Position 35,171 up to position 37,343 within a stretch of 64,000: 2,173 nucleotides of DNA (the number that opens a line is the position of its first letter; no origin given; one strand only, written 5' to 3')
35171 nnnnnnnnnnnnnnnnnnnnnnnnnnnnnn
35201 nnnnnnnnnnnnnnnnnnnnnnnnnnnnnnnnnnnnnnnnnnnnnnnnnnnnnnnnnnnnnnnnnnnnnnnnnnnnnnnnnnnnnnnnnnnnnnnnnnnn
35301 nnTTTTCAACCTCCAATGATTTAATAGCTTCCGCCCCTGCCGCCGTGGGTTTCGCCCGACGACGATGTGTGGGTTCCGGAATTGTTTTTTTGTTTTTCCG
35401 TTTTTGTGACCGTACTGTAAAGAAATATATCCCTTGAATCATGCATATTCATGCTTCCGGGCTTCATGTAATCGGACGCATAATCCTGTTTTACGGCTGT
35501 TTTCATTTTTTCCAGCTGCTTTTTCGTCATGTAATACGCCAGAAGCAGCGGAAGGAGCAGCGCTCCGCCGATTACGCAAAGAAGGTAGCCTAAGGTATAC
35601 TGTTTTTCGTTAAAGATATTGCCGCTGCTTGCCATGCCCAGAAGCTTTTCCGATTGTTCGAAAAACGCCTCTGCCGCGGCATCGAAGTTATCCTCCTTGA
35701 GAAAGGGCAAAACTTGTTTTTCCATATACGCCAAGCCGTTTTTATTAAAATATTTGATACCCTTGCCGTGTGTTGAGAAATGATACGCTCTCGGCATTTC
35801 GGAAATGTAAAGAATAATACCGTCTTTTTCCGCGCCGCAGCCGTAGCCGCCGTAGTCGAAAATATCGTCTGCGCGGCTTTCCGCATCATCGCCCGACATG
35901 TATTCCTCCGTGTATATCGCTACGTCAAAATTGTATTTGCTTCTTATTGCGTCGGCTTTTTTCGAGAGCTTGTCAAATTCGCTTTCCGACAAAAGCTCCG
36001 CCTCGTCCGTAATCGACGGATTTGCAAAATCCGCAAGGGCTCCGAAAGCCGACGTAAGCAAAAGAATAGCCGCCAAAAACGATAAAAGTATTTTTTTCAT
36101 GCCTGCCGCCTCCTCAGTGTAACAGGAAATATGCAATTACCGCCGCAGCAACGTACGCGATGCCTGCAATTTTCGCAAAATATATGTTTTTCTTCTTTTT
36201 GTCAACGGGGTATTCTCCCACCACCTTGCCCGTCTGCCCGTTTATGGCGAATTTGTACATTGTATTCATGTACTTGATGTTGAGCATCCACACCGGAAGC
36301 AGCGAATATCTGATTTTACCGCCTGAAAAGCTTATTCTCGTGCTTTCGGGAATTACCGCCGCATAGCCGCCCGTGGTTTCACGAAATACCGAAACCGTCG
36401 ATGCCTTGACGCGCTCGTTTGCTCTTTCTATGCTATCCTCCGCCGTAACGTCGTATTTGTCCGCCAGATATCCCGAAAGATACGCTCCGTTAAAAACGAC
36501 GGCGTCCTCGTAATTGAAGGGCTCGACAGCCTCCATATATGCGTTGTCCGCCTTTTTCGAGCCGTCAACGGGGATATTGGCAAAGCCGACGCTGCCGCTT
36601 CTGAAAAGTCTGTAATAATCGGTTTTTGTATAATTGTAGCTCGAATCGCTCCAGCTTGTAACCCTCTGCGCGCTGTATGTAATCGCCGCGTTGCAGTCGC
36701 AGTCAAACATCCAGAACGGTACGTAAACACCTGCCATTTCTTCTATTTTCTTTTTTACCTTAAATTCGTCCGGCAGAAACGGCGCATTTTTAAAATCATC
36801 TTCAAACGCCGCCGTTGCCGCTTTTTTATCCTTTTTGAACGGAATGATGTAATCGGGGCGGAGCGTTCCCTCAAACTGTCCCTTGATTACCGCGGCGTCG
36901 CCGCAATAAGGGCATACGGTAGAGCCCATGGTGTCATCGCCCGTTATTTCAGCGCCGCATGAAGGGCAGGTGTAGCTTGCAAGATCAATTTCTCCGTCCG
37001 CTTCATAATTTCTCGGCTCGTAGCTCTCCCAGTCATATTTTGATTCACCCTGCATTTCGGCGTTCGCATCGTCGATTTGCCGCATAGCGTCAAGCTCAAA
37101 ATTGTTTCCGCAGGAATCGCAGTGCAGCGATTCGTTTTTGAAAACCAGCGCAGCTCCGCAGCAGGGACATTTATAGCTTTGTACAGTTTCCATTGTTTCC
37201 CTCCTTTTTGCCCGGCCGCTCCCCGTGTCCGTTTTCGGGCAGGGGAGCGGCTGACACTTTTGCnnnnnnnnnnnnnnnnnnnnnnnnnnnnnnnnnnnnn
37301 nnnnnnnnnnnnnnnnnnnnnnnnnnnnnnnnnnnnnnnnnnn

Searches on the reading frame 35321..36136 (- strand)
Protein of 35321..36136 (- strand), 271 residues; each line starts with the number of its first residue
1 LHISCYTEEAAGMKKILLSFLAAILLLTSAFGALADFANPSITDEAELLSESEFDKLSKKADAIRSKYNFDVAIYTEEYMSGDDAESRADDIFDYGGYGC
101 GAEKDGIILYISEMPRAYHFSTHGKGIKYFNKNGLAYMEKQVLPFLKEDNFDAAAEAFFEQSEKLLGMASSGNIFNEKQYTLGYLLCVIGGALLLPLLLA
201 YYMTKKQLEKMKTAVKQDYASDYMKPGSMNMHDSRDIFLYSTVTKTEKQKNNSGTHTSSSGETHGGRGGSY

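Call 5: search_protein_families(library=pfam, proteins=[window:35321-36136:-], max_evalue=0.01)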
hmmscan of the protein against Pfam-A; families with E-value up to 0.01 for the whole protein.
window:35321-36136:- (271 aa): 1 family
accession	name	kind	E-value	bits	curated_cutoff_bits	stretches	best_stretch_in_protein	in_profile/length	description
PF04536.20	TPM_phosphatase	-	8e-21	74.8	22.1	1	42-163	1-123/125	TPM domain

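Call 6: search_protein_families(library=ncbifam, proteins=[window:35321-36136:-], max_evalue=0.01)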
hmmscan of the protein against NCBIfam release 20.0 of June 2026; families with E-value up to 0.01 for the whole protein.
window:35321-36136:- (271 aa): 0 families

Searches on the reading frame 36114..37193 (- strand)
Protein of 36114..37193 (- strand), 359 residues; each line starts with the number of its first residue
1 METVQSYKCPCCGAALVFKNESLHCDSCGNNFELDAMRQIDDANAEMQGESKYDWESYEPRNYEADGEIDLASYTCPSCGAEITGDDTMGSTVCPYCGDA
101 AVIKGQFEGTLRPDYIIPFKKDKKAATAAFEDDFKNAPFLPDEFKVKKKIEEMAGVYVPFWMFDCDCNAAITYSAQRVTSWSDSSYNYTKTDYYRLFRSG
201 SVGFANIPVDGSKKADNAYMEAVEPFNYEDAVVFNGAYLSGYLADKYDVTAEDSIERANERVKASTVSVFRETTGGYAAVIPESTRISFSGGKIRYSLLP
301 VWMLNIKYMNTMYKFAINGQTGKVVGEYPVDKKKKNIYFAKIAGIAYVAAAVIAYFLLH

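Call 5: search_protein_families(library=pfam, proteins=[window:36114-37193:-], max_evalue=0.01)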
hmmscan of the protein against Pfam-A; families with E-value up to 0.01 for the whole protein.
window:36114-37193:- (359 aa): 12 families
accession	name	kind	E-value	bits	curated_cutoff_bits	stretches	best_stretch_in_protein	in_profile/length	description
PF21344.3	Zn_ribbon_LysW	-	6e-05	23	27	0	8-33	2-32/46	Alpha-aminoadipate carrier protein LysW-like, globular domain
PF09723.15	Zn_ribbon_8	-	7.6e-05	23.1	34.4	0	74-102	6-37/41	Zinc ribbon domain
PF07191.17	Zn_ribbon_6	-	0.00013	22.3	25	0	8-36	2-30/67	Double zinc ribbon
PF12773.13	DZR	-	0.00069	20.2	27.3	1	9-98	1-45/45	Double zinc ribbon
PF07754.17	HVO_2753_ZBP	-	0.0032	17.7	33.2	1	76-104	1-29/46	Small zinc finger protein HVO_2753-like, Zn-binding pocket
PF08271.17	Zn_Ribbon_TF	-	0.0043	17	29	1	74-98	1-26/43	TFIIB zinc-binding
PF23548.1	Zn_ribbon_FGT1_2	-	0.0049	16.9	27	0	70-86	17-33/35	FORGETTER1 second zinc ribbon domain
PF14446.12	Prok-RING_1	-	0.005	17.2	29.1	0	74-98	5-27/54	Prokaryotic RING finger family 1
PF23455.1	DUF7129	-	0.0083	16.3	30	0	72-100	10-36/45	Domain of unknown function (DUF7129)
PF22747.2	Zn_ribbon_DUF2089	-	0.0093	16.5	27.6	0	9-29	1-19/32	DUF2089 zinc ribbon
PF13248.11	Zn_ribbon_3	-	0.0093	15.8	27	0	74-98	3-23/26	zinc-ribbon domain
PF03119.21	DNA_ligase_ZBD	-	0.0099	16.2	25.8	0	8-21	1-13/27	NAD-dependent DNA ligase C4 zinc finger domain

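Call 6: search_protein_families(library=ncbifam, proteins=[window:36114-37193:-], max_evalue=0.01)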
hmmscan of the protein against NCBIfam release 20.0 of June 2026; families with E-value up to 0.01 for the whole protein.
window:36114-37193:- (359 aa): 6 families
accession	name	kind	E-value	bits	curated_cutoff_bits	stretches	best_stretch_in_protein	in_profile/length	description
NF001607.0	PRK00398.1-4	equivalog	4.8e-05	23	89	0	72-101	8-38/53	DNA-directed RNA polymerase subunit P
TIGR01206.1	lysW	equivalog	0.00055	19.8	53.2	0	8-34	4-34/54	lysine biosynthesis protein LysW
NF011481.0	PRK14890.1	equivalog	0.0012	18.9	61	1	73-103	9-39/61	putative Zn-ribbon RNA-binding protein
NF001606.0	PRK00398.1-3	equivalog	0.0046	16.7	72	0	73-104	2-32/44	DNA-directed RNA polymerase subunit P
NF047912.1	ECs_2282_CxxC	subfamily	0.0052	16.7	37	0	64-87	18-41/60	ECs_2282 family putative zinc-binding protein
TIGR02605.1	CxxC_CxxC_SSSS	subfamily_domain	0.0065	16.5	31.3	0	73-101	5-36/52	FmdB family zinc ribbon protein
